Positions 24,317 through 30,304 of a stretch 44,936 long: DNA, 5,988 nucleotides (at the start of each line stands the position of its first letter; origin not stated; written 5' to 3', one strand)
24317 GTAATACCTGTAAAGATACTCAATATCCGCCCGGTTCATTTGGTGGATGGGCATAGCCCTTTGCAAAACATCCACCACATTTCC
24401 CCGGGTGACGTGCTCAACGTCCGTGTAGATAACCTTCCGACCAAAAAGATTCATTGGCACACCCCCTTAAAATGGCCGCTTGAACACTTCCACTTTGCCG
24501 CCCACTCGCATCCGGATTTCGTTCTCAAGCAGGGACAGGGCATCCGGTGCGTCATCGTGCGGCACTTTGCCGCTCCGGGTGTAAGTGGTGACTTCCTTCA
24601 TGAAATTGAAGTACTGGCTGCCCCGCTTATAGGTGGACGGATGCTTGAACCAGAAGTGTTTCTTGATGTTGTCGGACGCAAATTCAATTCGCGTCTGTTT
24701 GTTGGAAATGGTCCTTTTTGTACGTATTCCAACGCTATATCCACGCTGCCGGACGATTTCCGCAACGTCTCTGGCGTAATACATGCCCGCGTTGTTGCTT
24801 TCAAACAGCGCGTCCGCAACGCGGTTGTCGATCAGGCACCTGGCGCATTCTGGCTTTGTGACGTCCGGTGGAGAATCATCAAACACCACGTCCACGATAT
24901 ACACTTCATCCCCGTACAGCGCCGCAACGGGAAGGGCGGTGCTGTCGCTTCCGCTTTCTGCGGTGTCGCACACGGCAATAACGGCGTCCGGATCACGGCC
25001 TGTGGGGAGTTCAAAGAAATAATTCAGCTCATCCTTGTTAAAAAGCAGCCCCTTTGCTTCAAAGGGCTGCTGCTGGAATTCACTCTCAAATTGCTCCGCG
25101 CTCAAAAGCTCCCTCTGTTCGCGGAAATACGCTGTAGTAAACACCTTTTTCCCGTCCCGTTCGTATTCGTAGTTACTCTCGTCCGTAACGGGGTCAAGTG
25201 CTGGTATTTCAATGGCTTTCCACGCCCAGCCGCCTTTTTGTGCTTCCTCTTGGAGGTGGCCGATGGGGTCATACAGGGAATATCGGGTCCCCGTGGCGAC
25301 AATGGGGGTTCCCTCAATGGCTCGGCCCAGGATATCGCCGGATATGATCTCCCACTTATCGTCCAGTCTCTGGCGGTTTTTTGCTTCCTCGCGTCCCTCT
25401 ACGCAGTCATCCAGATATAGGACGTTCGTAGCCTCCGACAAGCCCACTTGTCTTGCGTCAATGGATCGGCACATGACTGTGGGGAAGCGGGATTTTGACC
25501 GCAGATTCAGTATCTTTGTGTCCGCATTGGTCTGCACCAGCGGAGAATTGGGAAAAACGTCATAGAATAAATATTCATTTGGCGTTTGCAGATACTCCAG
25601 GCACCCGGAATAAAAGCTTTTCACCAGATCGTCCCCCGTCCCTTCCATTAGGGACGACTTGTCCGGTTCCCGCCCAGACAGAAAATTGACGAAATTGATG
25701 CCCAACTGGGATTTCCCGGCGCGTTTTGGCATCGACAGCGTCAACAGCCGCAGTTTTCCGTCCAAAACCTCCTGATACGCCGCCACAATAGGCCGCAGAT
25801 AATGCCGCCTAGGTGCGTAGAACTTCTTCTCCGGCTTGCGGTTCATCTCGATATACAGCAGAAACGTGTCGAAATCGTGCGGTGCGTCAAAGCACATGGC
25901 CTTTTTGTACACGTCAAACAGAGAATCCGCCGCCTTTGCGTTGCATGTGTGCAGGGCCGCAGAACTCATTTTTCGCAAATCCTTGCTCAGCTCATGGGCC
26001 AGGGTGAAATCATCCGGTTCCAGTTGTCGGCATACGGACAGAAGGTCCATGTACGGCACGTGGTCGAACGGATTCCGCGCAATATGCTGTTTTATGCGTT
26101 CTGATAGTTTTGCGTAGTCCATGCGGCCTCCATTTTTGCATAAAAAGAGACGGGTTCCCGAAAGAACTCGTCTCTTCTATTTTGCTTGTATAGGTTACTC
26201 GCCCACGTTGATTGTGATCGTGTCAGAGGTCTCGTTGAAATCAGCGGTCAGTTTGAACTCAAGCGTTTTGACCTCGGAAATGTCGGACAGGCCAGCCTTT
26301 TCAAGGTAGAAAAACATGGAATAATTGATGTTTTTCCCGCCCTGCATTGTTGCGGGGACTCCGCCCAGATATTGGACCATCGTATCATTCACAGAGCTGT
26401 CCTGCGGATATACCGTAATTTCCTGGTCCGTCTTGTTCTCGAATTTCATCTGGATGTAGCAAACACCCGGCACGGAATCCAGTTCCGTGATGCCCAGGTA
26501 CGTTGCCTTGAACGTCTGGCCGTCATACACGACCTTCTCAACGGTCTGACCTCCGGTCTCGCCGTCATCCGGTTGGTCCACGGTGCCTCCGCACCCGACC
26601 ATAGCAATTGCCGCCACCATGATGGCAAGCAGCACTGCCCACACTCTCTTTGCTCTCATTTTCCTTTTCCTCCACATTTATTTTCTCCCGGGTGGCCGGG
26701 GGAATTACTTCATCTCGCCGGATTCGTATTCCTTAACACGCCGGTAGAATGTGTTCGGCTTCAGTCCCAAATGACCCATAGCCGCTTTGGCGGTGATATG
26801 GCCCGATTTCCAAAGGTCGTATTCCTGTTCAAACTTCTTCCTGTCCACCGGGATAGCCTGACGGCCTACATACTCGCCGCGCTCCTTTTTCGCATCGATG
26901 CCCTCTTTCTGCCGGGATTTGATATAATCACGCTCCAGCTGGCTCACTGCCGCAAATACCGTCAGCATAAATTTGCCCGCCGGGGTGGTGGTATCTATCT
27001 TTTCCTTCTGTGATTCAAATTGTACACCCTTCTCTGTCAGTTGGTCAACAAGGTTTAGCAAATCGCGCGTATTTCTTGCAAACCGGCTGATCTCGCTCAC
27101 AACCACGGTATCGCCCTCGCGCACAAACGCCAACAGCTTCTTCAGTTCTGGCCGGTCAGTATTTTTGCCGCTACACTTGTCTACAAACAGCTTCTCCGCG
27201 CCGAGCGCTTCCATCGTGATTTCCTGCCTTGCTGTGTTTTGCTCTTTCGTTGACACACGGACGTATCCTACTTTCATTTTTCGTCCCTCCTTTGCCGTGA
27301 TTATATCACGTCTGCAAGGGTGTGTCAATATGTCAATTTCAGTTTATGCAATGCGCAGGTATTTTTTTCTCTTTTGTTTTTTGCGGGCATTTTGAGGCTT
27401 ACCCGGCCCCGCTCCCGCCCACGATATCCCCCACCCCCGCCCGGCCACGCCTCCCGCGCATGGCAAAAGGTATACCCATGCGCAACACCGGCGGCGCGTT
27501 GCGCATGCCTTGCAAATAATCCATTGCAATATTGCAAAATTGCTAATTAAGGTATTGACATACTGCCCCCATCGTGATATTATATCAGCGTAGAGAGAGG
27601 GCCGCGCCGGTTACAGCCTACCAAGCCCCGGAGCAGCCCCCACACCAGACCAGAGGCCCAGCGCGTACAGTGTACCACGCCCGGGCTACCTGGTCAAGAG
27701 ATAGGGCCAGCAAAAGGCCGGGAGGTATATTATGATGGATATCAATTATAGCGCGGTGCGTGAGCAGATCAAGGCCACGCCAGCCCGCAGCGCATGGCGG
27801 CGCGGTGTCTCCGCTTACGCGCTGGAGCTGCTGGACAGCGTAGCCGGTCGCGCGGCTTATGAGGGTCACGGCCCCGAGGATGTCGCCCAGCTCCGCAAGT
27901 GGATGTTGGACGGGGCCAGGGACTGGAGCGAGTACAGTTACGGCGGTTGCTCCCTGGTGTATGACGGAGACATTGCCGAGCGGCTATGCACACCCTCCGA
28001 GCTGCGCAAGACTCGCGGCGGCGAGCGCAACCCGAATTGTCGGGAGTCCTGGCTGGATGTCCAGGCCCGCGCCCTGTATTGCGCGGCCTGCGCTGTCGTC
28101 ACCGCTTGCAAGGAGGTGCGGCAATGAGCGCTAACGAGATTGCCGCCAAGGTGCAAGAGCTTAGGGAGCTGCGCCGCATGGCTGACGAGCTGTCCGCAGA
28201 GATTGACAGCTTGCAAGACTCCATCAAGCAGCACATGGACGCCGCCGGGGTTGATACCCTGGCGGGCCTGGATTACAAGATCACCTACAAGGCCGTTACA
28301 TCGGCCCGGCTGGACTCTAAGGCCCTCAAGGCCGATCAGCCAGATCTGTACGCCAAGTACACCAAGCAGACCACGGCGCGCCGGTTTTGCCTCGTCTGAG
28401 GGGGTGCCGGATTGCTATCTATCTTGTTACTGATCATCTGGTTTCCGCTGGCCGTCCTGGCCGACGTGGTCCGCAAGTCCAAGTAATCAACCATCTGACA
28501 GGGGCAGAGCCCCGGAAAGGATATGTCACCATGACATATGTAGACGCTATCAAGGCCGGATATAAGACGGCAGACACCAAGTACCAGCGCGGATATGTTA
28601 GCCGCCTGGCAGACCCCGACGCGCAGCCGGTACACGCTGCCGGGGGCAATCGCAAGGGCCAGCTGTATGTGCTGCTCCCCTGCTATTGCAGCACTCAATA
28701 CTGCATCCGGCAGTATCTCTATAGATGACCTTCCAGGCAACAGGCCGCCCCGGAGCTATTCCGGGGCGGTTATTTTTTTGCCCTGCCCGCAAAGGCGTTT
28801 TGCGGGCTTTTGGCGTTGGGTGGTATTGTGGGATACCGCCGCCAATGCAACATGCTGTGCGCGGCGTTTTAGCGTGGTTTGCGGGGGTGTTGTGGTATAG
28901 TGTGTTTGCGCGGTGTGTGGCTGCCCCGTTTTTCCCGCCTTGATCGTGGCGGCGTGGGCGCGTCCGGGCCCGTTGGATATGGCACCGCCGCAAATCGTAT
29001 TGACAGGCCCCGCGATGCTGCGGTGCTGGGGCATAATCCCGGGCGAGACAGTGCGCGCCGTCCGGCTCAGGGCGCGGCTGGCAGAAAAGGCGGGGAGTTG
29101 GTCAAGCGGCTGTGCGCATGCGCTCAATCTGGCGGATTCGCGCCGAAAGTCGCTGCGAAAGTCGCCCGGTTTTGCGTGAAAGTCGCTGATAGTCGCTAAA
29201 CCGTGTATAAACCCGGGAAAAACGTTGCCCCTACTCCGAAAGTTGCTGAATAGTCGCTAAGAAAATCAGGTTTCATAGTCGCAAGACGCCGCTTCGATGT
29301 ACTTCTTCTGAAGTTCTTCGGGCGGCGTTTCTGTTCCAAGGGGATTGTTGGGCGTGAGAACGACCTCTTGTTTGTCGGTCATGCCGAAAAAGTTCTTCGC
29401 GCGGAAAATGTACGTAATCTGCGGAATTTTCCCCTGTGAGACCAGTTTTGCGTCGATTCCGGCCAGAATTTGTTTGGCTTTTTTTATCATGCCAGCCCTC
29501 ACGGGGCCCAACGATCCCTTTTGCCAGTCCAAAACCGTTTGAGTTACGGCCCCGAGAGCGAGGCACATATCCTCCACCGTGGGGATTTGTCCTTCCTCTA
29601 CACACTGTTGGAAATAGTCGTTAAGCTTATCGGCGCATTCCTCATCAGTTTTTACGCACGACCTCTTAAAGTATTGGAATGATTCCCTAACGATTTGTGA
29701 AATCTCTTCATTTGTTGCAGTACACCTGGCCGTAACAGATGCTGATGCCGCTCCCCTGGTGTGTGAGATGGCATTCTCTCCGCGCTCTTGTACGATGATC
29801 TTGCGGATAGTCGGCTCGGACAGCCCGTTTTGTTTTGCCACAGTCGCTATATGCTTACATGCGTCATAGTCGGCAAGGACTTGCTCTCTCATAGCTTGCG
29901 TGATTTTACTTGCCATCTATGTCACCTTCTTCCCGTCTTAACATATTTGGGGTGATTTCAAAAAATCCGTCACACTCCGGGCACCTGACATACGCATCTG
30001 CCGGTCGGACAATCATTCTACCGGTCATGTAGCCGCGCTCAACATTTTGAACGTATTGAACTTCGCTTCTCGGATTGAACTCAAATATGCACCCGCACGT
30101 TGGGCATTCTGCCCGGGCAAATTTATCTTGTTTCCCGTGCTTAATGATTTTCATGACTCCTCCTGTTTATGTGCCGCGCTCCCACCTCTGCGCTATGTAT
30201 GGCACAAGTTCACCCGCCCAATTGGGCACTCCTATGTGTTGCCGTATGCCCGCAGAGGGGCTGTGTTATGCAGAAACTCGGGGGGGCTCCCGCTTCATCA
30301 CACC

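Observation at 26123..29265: A 3.1-kb self-contained accessory island splits terS from terL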

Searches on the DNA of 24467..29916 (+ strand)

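Call 12: search_dna_similar(query=window:24467-29916:+, collection=phages, mode=distant, max_rows=30)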
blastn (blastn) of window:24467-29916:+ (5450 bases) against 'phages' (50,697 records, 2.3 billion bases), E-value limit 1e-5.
Records with a match: 5; places in all: 5; records where one place covers at least 80% of the query: 0.
Best place of each record, by identity: 95-99% 1; 90-95% 1; 60-80% 3.
By first word of the organism name: Bacteriophage 5.
By host as written in the record: - 5.
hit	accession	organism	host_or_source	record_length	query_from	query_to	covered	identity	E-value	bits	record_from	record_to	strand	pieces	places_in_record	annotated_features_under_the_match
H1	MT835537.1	Bacteriophage sp.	human fecal samples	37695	1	2913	45%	96.4%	0e+0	4002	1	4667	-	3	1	record has no annotation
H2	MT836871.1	Bacteriophage sp.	human fecal samples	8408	2982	5450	27%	93.0%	0e+0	2204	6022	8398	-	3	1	record has no annotation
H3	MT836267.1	Bacteriophage sp.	human fecal samples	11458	3656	3934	5%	70.3%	1e-21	113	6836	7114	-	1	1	record has no annotation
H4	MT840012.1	Bacteriophage sp.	human fecal samples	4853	2430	2706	5%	68.2%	1e-14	90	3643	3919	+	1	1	record has no annotation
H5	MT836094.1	Bacteriophage sp.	human fecal samples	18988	3455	3610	3%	73.1%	1e-15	93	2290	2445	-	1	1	record has no annotation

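Call 13: get_annotated_region(hit=H1, flank=6000)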
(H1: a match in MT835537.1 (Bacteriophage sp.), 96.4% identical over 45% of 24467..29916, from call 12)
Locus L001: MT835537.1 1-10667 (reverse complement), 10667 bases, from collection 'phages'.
description: UNVERIFIED: Bacteriophage sp. clone scaffold_122 genomic sequence.
organism: Bacteriophage sp. (NCBI taxid 38018)
taxonomy: Viruses
host: -; source: human fecal samples; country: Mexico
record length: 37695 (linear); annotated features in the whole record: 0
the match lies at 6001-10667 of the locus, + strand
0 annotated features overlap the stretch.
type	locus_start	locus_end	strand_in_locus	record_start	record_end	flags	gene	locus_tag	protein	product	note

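Call 14: get_annotated_region(hit=H2, flank=8000)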
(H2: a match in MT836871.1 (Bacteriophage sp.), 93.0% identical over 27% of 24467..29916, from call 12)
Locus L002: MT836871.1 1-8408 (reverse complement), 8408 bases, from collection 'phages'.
description: UNVERIFIED: Bacteriophage sp. clone scaffold_3287 genomic sequence.
organism: Bacteriophage sp. (NCBI taxid 38018)
taxonomy: Viruses
host: -; source: human fecal samples; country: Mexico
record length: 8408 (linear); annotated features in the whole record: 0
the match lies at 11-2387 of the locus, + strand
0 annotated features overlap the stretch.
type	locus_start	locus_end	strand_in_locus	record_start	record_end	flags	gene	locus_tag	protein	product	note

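Call 109: search_rna_families(source=window, start=26100, end=29300, threshold=evalue, max_evalue=1)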
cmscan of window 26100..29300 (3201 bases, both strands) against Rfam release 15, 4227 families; matches with E-value up to 1: 2.
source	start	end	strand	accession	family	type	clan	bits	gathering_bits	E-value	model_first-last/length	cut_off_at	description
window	26142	26191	-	RF01489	sbrA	Gene; sRNA;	-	20.5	45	0.61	1-71/71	no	Listeria sRNA sbrA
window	28697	28815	-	RF03000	LOOT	Gene; sRNA;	-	20.5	46.4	0.78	1-121/121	no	LOOT RNA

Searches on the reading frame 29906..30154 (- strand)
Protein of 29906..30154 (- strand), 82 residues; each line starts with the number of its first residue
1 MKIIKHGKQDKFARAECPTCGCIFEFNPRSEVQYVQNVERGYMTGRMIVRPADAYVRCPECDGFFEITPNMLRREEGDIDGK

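Call 9: search_protein_families(library=pfam, max_evalue=0.01, proteins=[window:29906-30154:-])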
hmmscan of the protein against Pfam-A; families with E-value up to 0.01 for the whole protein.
window:29906-30154:- (82 aa): 4 families
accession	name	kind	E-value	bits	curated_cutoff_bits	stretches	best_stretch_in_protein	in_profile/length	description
PF13717.11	Zn_ribbon_4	-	0.002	18.5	30.3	0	56-75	3-22/36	zinc-ribbon domain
PF05876.18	GpA_ATPase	-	0.0022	18.1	25.6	0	4-63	185-231/247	Phage terminase large subunit gpA, ATPase domain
PF25206.1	DUF7836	-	0.0035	17.6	26.7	0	55-75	5-27/59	Domain of unknown function (DUF7836)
PF12677.13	DUF3797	-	0.0078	16.5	25.1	0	52-62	10-20/48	Domain of unknown function (DUF3797)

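Call 10: search_protein_families(library=phrogs, max_evalue=0.01, proteins=[window:29906-30154:-])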
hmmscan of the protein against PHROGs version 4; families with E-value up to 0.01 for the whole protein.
window:29906-30154:- (82 aa): 3 families
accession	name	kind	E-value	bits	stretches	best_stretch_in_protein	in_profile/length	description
phrog_2834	-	unknown function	1e-05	26.3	1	1-62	1-56/78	-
phrog_4615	-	unknown function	0.00053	21.1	0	3-34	14-44/61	-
phrog_1244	-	unknown function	0.0094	16.3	0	7-34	127-153/157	-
